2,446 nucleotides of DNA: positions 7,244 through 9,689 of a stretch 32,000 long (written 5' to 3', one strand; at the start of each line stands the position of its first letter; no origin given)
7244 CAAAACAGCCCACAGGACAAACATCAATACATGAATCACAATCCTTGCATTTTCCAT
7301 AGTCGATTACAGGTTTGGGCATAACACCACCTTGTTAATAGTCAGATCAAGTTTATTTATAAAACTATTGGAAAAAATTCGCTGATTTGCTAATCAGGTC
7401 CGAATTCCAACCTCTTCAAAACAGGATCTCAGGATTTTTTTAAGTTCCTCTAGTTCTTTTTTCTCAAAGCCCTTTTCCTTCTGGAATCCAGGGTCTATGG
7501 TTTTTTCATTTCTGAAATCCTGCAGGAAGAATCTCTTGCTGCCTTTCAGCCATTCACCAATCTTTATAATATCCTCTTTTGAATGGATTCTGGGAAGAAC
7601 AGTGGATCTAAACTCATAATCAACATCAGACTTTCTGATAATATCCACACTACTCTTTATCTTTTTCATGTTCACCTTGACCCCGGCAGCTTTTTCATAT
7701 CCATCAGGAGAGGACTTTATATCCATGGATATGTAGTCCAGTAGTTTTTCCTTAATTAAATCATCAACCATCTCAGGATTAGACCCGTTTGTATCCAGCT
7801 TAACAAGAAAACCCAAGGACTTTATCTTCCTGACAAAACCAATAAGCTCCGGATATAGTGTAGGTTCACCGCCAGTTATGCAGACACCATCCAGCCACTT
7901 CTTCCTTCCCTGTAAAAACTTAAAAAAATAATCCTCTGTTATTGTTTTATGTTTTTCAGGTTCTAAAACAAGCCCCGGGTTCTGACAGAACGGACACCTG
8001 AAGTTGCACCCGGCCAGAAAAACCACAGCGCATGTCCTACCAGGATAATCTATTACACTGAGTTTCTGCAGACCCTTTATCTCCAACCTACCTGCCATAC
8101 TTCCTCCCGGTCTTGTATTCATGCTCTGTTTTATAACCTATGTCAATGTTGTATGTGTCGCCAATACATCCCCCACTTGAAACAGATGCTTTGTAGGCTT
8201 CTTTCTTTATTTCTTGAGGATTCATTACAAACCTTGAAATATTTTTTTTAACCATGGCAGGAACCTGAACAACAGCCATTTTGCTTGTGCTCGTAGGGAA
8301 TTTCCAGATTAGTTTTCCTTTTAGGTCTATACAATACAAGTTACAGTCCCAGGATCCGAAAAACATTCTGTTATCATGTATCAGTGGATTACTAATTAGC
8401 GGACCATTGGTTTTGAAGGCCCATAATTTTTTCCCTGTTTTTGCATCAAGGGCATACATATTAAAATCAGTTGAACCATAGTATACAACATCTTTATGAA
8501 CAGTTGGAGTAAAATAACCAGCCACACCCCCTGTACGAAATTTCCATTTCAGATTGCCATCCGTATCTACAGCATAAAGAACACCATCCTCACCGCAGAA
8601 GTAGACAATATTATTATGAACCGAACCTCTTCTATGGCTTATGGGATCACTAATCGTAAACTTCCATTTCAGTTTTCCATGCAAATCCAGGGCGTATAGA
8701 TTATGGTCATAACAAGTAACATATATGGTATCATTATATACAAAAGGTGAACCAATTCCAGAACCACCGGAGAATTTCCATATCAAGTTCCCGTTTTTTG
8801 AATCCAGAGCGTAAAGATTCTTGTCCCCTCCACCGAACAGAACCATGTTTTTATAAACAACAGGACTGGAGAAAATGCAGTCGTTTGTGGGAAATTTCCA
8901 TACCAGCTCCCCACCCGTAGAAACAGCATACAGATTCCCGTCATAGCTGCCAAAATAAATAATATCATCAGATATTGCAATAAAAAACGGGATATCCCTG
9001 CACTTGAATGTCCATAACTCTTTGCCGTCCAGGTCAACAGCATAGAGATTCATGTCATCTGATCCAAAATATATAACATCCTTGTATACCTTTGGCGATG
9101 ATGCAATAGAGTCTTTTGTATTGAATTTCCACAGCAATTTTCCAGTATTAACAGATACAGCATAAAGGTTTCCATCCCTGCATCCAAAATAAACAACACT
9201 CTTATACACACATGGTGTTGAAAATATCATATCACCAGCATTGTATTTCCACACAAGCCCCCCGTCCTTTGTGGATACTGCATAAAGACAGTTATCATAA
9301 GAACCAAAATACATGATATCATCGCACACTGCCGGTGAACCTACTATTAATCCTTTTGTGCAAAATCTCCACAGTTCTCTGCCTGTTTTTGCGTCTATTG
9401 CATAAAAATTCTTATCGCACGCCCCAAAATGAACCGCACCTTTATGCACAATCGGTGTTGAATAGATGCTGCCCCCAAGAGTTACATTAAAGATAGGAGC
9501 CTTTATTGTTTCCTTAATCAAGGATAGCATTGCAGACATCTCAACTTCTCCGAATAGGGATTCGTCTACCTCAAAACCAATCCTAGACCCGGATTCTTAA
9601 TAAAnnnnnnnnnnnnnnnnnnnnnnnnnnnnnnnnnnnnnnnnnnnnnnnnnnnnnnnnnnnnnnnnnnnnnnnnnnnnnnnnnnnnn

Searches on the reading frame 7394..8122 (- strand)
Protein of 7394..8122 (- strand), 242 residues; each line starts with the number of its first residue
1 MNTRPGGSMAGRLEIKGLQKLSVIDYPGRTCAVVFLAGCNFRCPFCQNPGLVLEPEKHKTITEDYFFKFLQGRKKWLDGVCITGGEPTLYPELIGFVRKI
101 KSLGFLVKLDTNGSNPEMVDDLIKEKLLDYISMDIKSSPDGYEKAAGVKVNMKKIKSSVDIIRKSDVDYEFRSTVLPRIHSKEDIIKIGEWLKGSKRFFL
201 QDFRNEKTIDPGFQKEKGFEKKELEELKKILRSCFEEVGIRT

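Call 46: search_protein_families(library=pfam, proteins=[window:7394-8122:-], max_evalue=0.0001)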
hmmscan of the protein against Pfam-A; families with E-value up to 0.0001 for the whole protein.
window:7394-8122:- (242 aa): 2 families
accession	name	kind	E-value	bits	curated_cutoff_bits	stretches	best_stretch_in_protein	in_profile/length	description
PF04055.27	Radical_SAM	-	1.2e-21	78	29.5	1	34-190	2-164/166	Radical SAM superfamily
PF13353.11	Fer4_12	-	3.2e-08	34.4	22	1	32-136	8-114/137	4Fe-4S single cluster domain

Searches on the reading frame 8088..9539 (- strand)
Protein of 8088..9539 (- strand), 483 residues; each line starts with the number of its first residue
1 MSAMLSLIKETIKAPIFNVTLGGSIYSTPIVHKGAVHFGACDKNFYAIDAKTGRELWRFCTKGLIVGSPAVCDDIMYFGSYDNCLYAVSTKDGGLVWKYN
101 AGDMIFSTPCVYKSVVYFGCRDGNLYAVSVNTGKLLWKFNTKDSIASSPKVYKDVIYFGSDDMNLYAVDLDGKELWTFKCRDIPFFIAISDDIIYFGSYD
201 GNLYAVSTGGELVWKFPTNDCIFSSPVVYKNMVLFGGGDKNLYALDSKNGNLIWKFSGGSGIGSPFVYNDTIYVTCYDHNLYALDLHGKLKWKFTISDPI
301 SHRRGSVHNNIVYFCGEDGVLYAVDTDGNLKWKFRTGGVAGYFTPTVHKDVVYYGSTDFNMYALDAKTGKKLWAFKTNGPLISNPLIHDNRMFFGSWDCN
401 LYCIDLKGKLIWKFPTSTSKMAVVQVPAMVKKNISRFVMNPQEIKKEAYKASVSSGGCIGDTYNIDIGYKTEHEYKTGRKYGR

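Call 46: search_protein_families(library=pfam, proteins=[window:8088-9539:-], max_evalue=0.0001)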
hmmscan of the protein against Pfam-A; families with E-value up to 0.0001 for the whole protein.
window:8088-9539:- (483 aa): 4 families
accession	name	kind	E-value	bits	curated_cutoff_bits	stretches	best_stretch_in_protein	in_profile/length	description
PF13570.13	Beta-prop_ACSF4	-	1.4e-87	294.6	133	3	230-433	61-267/329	Beta-alanine-activating enzyme, beta-propeller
PF13360.13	PQQ_2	-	1.1e-51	176.1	27.6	3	46-177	6-143/233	Outer membrane protein assembly factor BamB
PF25292.1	Beta-prop_CGLA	-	1.8e-23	83.9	26.8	1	192-253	45-109/316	Lambda-carrageenase beta-propeller domain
PF01011.28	PQQ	-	2.1e-22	80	26.7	0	342-378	50-86/595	Glucose/ethanol/alcohol dehydrogenase, beta-propeller domain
